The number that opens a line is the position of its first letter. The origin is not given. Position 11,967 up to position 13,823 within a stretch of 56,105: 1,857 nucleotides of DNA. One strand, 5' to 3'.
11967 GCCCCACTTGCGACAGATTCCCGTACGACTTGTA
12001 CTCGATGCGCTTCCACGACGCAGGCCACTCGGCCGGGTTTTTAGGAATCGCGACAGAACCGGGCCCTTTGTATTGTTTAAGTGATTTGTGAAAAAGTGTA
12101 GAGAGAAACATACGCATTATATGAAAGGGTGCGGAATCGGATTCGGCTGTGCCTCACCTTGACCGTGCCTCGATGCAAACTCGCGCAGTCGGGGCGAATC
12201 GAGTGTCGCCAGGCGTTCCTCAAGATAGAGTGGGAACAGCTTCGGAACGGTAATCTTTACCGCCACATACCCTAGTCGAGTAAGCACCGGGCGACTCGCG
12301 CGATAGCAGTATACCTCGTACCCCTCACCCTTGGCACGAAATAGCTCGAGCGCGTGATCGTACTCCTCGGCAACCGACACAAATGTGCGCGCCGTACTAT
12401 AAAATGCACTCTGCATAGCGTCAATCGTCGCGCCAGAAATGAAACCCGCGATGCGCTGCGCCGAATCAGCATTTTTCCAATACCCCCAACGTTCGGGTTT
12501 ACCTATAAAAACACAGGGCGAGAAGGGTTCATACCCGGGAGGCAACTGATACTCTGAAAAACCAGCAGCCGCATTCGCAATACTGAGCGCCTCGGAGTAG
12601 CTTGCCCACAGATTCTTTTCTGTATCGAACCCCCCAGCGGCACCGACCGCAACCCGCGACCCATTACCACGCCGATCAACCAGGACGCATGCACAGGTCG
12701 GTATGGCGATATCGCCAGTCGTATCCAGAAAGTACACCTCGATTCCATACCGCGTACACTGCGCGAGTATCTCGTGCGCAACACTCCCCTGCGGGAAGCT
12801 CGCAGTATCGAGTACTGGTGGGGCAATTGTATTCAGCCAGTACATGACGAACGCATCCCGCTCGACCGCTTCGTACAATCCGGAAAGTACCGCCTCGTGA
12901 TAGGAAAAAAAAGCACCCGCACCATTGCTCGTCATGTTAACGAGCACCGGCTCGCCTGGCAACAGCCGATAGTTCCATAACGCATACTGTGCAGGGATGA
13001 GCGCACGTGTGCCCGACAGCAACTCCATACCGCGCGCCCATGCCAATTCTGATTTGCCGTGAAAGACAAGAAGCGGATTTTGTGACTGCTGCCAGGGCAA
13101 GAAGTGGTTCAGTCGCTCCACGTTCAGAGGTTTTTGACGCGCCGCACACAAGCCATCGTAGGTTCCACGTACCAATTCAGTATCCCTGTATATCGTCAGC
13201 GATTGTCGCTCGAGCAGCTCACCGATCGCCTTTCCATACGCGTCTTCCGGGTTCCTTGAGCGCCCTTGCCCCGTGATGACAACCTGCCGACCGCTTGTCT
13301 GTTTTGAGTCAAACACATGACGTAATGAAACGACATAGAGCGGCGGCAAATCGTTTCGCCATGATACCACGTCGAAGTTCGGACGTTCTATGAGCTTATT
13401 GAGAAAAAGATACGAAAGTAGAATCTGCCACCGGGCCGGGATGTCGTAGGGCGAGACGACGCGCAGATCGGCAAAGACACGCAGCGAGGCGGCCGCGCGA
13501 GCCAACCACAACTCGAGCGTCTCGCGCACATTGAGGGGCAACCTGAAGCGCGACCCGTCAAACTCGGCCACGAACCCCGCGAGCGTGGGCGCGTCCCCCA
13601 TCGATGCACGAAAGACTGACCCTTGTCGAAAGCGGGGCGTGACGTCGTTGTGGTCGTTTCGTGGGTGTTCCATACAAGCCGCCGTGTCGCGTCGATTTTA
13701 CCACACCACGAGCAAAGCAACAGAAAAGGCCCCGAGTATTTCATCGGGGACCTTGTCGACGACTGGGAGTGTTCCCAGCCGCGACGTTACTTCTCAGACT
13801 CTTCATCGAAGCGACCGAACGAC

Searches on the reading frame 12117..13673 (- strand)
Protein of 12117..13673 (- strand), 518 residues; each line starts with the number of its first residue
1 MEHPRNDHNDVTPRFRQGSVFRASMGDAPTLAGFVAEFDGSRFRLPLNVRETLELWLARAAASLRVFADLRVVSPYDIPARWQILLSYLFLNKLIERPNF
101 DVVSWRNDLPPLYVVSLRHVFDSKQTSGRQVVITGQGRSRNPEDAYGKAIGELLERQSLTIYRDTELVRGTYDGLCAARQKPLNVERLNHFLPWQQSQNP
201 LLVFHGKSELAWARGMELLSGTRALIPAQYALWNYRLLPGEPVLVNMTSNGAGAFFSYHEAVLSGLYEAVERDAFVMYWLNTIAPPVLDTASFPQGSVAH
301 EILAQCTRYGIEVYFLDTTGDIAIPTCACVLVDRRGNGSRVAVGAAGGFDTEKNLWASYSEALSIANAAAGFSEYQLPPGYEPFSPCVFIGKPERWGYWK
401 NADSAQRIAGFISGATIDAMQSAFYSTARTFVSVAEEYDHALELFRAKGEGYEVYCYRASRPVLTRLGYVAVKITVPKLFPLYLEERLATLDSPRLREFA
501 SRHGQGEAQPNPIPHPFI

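Call 8: search_protein_families(library=pfam, proteins=[window:12117-13673:-], max_evalue=0.01)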
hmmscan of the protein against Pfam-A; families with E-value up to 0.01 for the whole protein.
window:12117-13673:- (518 aa): 1 family
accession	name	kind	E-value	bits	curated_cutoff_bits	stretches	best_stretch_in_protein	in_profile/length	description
PF02624.21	YcaO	-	2.3e-49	168.9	25.7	1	136-479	1-324/325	YcaO cyclodehydratase, ATP-ad Mg2+-binding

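Call 9: search_protein_families(library=ncbifam, proteins=[window:12117-13673:-], max_evalue=0.01)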
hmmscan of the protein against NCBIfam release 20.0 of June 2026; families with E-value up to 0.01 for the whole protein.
window:12117-13673:- (518 aa): 3 families
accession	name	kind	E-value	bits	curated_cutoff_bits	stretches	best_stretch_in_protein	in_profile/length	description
TIGR03604.1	TOMM_cyclo_SagD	subfamily_domain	7.2e-46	156.8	219.25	1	137-517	1-376/377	thiazole/oxazole-forming peptide maturase, SagD family component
TIGR00702.1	TIGR00702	domain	7.3e-11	41.8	75.65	1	128-344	46-249/377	YcaO-type kinase domain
TIGR03266.1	methan_mark_1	equivalog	1.1e-10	41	365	1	143-334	63-236/376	YcaO-related McrA-glycine thioamidation protein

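Call 14: find_homologous_proteins(query=window:12117-13673:-, max_evalue=1e-10)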
Query window:12117-13673:- (518 aa): 34 proteins with E <= 1e-10 among 8000 candidates.
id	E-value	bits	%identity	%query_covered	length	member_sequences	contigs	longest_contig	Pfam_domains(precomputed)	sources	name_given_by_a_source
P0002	0.0e+0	1139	100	95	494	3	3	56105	PF02624.22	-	-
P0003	7.4e-155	534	49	97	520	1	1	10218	PF02624.22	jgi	jgi:ribosomal protein S12 methylthiotransferase accessory factor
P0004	2.1e-146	507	48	98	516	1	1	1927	PF02624.22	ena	-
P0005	6.0e-125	436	44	94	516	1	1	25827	PF02624.22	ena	-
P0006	8.8e-111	389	41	94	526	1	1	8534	PF02624.22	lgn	-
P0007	3.2e-106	374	40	94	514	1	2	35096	PF02624.22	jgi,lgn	-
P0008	1.1e-105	372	38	94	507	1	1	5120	PF02624.22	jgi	jgi:ribosomal protein S12 methylthiotransferase accessory factor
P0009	1.5e-104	368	40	94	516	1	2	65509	PF02624.22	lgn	-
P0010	5.2e-94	334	39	92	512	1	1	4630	PF02624.22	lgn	-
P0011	1.6e-91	325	37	92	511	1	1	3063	PF02624.22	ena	-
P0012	1.7e-91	325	38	92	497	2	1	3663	PF02624.22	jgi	-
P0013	3.3e-91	324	37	92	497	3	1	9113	PF02624.22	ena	-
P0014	3.1e-90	321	39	92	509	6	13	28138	PF02624.22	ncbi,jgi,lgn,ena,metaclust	ncbi:MAG TPA: YcaO-like family protein [Candidatus Paceibacterota bacterium]|metaclust:\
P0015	9.1e-90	320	36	99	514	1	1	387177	PF02624.22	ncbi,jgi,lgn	ncbi:MAG: YcaO-like family protein [Candidatus Paceibacterota bacterium]|jgi:ribosomal protein S12 m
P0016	3.2e-89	318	37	92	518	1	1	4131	PF02624.22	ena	-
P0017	3.9e-89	318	36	92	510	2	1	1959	PF02624.22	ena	-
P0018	1.5e-83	299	39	79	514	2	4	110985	PF02624.22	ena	-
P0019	1.6e-82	296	36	92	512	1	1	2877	PF02624.22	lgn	-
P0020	6.9e-81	290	37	92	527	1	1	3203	PF02624.22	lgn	-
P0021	2.4e-80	289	35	92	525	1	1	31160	PF02624.22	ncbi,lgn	-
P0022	2.6e-80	288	35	90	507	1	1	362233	PF02624.22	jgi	jgi:thiazole/oxazole-forming peptide maturase SagD family component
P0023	2.0e-57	213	33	84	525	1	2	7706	PF02624.22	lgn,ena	-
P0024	3.4e-54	202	32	89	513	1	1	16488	PF02624.22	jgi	jgi:ribosomal protein S12 methylthiotransferase accessory factor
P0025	3.1e-51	192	32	79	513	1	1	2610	PF02624.22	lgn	-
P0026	2.9e-45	173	33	72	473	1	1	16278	PF02624.22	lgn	-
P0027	4.3e-43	166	31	81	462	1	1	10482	PF02624.22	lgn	-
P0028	5.6e-23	99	30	74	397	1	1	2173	PF02624.22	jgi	jgi:ribosomal protein S12 methylthiotransferase accessory factor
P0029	1.8e-21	94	27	74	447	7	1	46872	PF02624.22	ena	-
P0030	1.1e-20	92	27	72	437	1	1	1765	PF02624.22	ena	-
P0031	5.3e-18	83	26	75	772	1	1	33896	PF02624.22,PF00899.28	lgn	-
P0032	1.9e-17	81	26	71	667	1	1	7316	PF02624.22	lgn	-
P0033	8.3e-15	72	31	27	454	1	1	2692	PF02624.22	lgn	-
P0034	1.4e-12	65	26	68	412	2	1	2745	PF02624.22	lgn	-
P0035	6.9e-12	63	25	74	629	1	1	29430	PF02624.22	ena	-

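Call 15: find_encoding_contigs(protein=P0003, flank=8000, max_places=1)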
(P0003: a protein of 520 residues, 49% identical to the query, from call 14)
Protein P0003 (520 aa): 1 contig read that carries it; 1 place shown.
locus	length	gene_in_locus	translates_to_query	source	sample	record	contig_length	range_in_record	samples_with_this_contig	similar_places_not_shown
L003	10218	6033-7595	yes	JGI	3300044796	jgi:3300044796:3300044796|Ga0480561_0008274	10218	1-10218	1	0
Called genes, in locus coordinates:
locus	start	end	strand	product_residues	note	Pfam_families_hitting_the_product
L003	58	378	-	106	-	-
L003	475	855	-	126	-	-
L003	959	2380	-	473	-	PF07690:MFS_1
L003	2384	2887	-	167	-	PF08327:AHSA1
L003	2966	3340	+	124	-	PF00338:Ribosomal_S10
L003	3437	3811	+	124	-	-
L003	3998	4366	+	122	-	-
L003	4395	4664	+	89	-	PF01541:GIY-YIG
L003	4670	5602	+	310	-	-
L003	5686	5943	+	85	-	-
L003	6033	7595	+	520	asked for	PF02624:YcaO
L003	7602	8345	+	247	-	PF00881:Nitroreductase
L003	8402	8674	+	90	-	-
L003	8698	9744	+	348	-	-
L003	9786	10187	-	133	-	-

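Call 16: find_encoding_contigs(protein=P0005, flank=8000, max_places=1)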
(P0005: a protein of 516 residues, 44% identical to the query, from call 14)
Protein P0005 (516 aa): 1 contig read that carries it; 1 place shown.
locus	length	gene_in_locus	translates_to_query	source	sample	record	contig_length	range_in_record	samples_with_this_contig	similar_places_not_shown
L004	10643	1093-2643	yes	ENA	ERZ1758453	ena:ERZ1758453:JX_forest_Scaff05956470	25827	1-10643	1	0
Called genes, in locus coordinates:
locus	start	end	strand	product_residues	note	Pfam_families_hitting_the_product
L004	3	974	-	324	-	?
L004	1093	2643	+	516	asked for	PF02624:YcaO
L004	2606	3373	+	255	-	PF00881:Nitroreductase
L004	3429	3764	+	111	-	-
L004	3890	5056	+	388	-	-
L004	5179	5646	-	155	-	-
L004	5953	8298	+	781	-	PF00930:DPPIV_N, PF02129:Peptidase_S15, PF00326:Peptidase_S9, PF12146:Hydrolase_4 (faint)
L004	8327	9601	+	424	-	PF00211:Guanylate_cyc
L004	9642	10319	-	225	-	PF00589:Phage_integrase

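Call 17: find_encoding_contigs(protein=P0007, flank=8000, max_places=1)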
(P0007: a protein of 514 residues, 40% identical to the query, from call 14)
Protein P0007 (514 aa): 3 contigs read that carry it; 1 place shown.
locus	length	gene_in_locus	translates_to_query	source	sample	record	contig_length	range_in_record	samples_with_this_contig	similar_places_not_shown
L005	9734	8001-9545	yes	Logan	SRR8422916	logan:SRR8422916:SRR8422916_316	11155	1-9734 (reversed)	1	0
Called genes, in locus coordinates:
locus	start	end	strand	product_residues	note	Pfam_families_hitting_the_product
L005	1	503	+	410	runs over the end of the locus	PF08529:NusA_N, PF00575:S1 (weak), PF13184:KH_NusA_1st, PF26594:KH_NusA_2nd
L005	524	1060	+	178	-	PF00719:Pyrophosphatase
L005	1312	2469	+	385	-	PF05697:Trigger_N, PF05698:Trigger_C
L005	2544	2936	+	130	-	-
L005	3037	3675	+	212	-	PF00574:CLP_protease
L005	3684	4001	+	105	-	PF19673:DUF6176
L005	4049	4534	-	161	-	PF27765:UCP032817-like (weak)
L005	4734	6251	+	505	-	PF12072:RNase_Y_N, PF00013:KH_1 (weak), PF08668:HDOD (faint), PF01966:HD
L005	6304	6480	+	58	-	-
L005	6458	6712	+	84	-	PF05016:ParE_toxin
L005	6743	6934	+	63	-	-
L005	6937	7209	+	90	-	PF00216:Bac_DNA_binding, PF18291:HU-HIG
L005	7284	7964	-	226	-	PF05118:Asp_Arg_Hydrox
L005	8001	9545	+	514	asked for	PF02624:YcaO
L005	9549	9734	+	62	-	?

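Call 18: find_encoding_contigs(protein=P0009, flank=8000, max_places=1)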
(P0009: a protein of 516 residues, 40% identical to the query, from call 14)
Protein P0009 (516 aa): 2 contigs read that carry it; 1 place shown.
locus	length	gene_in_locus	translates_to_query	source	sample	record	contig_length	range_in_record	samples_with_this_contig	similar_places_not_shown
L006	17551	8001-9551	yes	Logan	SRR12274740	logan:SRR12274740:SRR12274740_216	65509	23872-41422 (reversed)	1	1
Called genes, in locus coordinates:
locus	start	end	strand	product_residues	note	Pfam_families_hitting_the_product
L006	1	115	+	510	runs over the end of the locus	PF12072:RNase_Y_N, PF00013:KH_1 (weak), PF01966:HD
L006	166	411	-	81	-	-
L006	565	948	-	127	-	-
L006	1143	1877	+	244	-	PF01978:TrmB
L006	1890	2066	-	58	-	-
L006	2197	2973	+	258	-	PF01978:TrmB, PF09339:HTH_IclR (weak)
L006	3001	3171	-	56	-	-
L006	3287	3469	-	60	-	-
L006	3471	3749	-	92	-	-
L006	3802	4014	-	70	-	-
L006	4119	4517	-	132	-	-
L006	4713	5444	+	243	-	PF01978:TrmB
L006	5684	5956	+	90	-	PF00216:Bac_DNA_binding, PF18291:HU-HIG (weak)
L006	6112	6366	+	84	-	-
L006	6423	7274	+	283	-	PF00800:PDT, PF01842:ACT (faint)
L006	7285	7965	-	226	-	PF05118:Asp_Arg_Hydrox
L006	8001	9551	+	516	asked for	PF02624:YcaO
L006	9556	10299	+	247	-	PF00881:Nitroreductase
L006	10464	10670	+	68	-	-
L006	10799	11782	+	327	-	-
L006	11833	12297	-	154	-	-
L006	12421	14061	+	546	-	PF13360:PQQ_2, PF23414:Beta-prop_EML_2 (faint), PF01011:PQQ (faint), PF13570:Beta-prop_ACSF4, PF21959:DUF6923 (faint), PF25174:Beta-prop_THOC3 (faint), PF13570:Beta-prop_ACSF4, PF13360:PQQ_2, +1 more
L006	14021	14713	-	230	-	PF05118:Asp_Arg_Hydrox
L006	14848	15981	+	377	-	PF13365:Trypsin_2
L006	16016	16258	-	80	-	-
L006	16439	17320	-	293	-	PF10672:Methyltrans_SAM, PF03602:Cons_hypoth95 (weak)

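Call 24: find_encoding_contigs(protein=P0015, flank=8000, max_places=1)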
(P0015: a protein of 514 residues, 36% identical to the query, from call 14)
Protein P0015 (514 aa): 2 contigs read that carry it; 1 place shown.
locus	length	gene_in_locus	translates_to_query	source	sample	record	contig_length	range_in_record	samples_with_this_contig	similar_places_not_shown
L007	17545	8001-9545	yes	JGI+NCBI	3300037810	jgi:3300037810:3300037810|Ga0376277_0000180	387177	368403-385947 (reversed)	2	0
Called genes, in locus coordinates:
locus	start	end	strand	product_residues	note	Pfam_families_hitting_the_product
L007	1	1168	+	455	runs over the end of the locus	PF27533:CapK_C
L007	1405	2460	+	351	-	PF00501:AMP-binding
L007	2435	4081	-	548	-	PF13360:PQQ_2, PF07774:EMC1_C (faint), PF25292:Beta-prop_CGLA (faint), PF13570:Beta-prop_ACSF4 (weak), PF13360:PQQ_2, PF13570:Beta-prop_ACSF4, PF13360:PQQ_2, PF01011:PQQ (weak), +2 more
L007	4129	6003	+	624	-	PF01871:AMMECR1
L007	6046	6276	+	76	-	-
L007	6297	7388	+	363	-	-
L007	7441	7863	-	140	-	-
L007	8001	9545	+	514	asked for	PF02624:YcaO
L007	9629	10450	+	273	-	PF13371:TPR_9 (faint), PF13431:TPR_17 (faint), PF00515:TPR_1 (faint), PF13432:TPR_16, PF14559:TPR_19 (weak), PF07719:TPR_2 (weak), PF13414:TPR_11 (weak), PF14559:TPR_19 (weak), +4 more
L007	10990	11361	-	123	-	-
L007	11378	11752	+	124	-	-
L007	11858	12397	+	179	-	-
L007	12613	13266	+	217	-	-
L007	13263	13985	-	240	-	PF01996:F420_ligase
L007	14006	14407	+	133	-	PF00856:SET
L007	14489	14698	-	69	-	PF00313:CSD, PF08206:OB_RNB (weak)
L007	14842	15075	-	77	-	-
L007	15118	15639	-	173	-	PF24838:8xMP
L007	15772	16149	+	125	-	-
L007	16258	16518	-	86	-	-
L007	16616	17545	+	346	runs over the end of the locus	PF01594:AI-2E_transport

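Call 25: find_encoding_contigs(protein=P0014, flank=8000, max_places=1)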
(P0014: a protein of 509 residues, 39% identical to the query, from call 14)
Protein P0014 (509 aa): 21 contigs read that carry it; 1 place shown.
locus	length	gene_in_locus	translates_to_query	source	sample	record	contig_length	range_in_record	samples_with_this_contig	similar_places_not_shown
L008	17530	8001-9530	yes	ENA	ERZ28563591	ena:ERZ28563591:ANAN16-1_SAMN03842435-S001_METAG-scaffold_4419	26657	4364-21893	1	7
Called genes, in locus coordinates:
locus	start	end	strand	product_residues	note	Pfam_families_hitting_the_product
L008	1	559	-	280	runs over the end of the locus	PF00181:Ribosomal_L2_N, PF03947:Ribosomal_L2_C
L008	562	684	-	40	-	-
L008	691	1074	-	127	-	PF00276:Ribosomal_L23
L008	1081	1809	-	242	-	PF00573:Ribosomal_L4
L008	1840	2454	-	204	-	PF00297:Ribosomal_L3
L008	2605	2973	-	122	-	-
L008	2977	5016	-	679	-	-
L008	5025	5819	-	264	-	PF12895:ANAPC3 (faint), PF13428:TPR_14 (faint), PF13429:TPR_15, PF07719:TPR_2 (faint), PF13424:TPR_12 (faint), PF13181:TPR_8 (faint), PF13432:TPR_16 (weak), PF14559:TPR_19, +4 more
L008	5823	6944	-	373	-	-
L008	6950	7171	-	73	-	-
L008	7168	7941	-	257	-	PF00881:Nitroreductase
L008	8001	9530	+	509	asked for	PF02624:YcaO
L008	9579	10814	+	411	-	-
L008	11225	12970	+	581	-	PF00156:Pribosyltran (weak), PF01011:PQQ (faint), PF13360:PQQ_2, PF13570:Beta-prop_ACSF4, PF13360:PQQ_2 (weak), PF13570:Beta-prop_ACSF4, PF13360:PQQ_2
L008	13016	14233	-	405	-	-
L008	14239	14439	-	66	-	-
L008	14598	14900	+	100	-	PF12840:HTH_20, PF01022:HTH_5, PF12802:MarR_2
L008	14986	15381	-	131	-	PF00338:Ribosomal_S10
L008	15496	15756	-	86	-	-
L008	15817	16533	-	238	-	PF01988:VIT1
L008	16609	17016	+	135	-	-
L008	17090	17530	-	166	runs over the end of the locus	PF01928:CYTH (weak)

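Call 26: find_encoding_contigs(protein=P0018, flank=8000, max_places=1)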
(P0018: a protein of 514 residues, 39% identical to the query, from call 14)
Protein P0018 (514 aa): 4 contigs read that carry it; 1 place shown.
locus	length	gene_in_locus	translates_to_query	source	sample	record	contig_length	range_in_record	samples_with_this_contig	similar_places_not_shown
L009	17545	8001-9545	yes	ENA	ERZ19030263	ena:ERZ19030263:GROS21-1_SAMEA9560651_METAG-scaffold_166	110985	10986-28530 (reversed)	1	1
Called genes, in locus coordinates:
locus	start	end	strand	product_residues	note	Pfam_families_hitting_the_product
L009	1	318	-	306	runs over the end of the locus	-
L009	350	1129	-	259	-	PF13371:TPR_9 (faint), PF00515:TPR_1 (faint), PF07719:TPR_2 (faint), PF13181:TPR_8 (faint), PF13432:TPR_16 (faint), PF23914:TPR_CcmH_CycH (faint), PF13414:TPR_11 (weak), PF13431:TPR_17 (faint)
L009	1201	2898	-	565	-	PF01011:PQQ (faint), PF13360:PQQ_2, PF13570:Beta-prop_ACSF4, PF23414:Beta-prop_EML_2 (faint), PF13570:Beta-prop_ACSF4, PF25173:Beta-prop_WDR3_1st (weak), PF13360:PQQ_2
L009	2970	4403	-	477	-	PF00474:SSF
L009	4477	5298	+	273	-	PF13489:Methyltransf_23, PF08241:Methyltransf_11 (faint), PF08242:Methyltransf_12 (weak), PF13649:Methyltransf_25 (weak)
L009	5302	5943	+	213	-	PF13489:Methyltransf_23, PF13847:Methyltransf_31 (weak), PF08241:Methyltransf_11, PF08242:Methyltransf_12, PF13649:Methyltransf_25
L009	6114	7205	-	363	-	-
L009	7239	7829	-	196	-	-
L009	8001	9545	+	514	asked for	PF02624:YcaO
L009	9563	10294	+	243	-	PF00881:Nitroreductase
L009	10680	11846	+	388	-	-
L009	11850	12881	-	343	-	PF00881:Nitroreductase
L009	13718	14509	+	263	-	PF01522:Polysacc_deac_1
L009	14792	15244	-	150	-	-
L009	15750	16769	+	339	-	PF11074:DUF2779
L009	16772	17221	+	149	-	PF11074:DUF2779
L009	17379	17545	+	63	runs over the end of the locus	-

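Call 42: search_solved_structures(query=window:12117-13673:-, max_evalue=0.001)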
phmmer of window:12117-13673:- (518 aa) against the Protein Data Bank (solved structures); distinct sequences matched with E-value up to 0.001: 4.
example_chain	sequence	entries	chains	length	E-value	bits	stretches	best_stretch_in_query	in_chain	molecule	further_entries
7u58_A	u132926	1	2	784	2.5e-11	45.9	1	210-366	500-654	MusD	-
4v1t_A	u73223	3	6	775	2.9e-11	45.7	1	204-350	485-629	LYND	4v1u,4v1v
4bs9_A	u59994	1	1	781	2.1e-10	42.8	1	212-351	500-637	TRUD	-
6pe3_A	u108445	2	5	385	9.6e-06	27.5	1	204-353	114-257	Uncharacterized protein MJ1094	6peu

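Call 50: find_related_loci(query=A5, collection=genome_contigs, flank=6000)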
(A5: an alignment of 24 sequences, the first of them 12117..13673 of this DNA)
Query A5 (518 aa) in genome_contigs; peptide patterns used: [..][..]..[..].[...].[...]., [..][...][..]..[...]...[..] (x = any residue, [..] = any of these).
279 stretches matched a pattern; 164 encode a relative of the query (tblastn E <= 1e-3); the best 80 are kept; 80 distinct loci.
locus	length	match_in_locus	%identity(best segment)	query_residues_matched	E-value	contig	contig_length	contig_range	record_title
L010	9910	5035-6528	40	25-517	2e-117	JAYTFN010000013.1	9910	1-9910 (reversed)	MAG: Candidatus Adlerbacteria bacterium isolate GFS_2183 GFS_2183_12, whole genome shotgun sequence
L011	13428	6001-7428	41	42-517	4e-113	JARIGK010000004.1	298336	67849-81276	MAG: Candidatus Adlerbacteria bacterium isolate CullarsAll.DT.02 k141_615791, whole genome shotgun sequence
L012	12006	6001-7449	40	21-504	3e-108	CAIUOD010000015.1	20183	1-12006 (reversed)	Candidatus Adlerbacteria bacterium isolate MJ-time_bin-4889 genome assembly, contig: bin-4889:15/41, whole genome shotgu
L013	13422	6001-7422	39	41-517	7e-103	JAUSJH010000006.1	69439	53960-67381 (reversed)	MAG: bacterium isolate E14_metabat.bin.296 E14_k141_1450794, whole genome shotgun sequence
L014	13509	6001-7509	36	5-517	9e-94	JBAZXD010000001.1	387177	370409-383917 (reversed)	MAG: Candidatus Paceibacterota bacterium isolate SO_2017_GW1_48 NODE_180_length_387177_cov_1.739612_OW334_2017, whole ge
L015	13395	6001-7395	38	41-509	1e-90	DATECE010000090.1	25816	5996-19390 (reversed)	MAG TPA_asm: Candidatus Paceibacterota bacterium isolate SMAG_U8263 k141_2227548, whole genome shotgun sequence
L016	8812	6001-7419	37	42-517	3e-87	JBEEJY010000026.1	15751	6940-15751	MAG: Candidatus Parcubacteria bacterium isolate cobbmillcreek_2019_sw_WHONDRS-S19S_0090_B_bin.4 scaffold_1040631, whole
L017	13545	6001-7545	34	11-517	6e-86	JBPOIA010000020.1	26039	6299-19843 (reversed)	MAG: Candidatus Moraniibacteriota bacterium isolate MAG_644 c_000000432240, whole genome shotgun sequence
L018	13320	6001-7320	38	73-517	1e-83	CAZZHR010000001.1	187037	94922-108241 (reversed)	MAG TPA_asm: uncultured Candidatus Saccharibacteria bacterium isolate SRP329715_co2_192 genome assembly, contig: NODE_12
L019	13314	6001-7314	33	81-517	2e-82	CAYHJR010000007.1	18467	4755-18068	MAG TPA_asm: uncultured Candidatus Saccharibacteria bacterium isolate ERP119705_co13_491 genome assembly, contig: NODE_3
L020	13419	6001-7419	38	42-517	2e-81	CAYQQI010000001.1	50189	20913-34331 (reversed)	MAG TPA_asm: uncultured Candidatus Saccharibacteria bacterium isolate binchicken_co264_107 genome assembly, contig: NODE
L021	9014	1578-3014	35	41-517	1e-80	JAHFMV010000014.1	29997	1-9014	MAG: Candidatus Kaiserbacteria bacterium isolate nzgw465 NODE_2021_length_29998_cov_5.242829, whole genome shotgun seque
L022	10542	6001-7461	36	36-517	3e-80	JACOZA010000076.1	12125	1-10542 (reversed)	MAG: Candidatus Sungiibacteriota bacterium isolate NC_groundwater_193_Ag_S-0.1um_51_7 S4_GD2017_2_S1_scaffold_3795, whol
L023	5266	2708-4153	33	40-517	3e-80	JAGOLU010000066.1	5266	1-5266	Candidatus Woesebacteria bacterium isolate Gw_Eff_bin_148 Gw_Eff_53457_length_5266_cov_7.610235, whole genome shotgun se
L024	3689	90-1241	36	136-517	3e-77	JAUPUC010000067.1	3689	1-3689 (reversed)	MAG: Patescibacteria group bacterium isolate erpe_2018_sw_6hr_WHONDRS-SW48-000087_B_bin.65 scaffold_1189553, whole genom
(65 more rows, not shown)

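Call 61: predict_structure(alignment_id=A5)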
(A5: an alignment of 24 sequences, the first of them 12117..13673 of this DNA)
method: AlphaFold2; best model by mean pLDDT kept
length: 518 residues; sequences in the alignment: 24
mean_pLDDT: 89.6   pTM: 0.88
mean pLDDT of the five models: 89.6, 89.4, 89.2, 89.1, 88.3
residues with pLDDT >= 90: 374; 70-90: 114; 50-70: 6; < 50: 24
segments of 3 or more residues with pLDDT < 50: 1-22
pLDDT, mean of each block of 10 residues (from residue 1): 31 37 61 85 86 91 87 82 93 93 86 91 91 90 91 94 96 98 95 93 96 98 98 95 94 86 96 95 96 94 95 97 97 88 96 96 91 90 86 91 92 96 96 98 97 96 93 96 91 92 80 86
secondary structure, 60 per line:
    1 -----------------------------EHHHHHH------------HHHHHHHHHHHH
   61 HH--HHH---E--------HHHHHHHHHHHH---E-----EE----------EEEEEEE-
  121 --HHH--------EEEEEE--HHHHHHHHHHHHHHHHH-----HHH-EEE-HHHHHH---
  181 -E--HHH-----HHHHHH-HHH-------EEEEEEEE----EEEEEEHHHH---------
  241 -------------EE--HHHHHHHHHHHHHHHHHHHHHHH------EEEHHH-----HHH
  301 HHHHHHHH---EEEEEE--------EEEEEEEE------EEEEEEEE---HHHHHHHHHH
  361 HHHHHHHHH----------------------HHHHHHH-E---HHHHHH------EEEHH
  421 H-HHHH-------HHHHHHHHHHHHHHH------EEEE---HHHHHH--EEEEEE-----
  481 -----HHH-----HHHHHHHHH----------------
elements in order: H31-36 H49-62 H80-91 E113-119 E134-139 H142-158 E168-170 H172-177 H193-198 E210-217 E222-227 H228-231 H258-280 E287-289 H298-308 E312-317 E326-333 E340-347 H351-369 H392-398 H404-409 E416-418 H423-426 H434-448 E455-458 H462-467 E470-475 H494-502
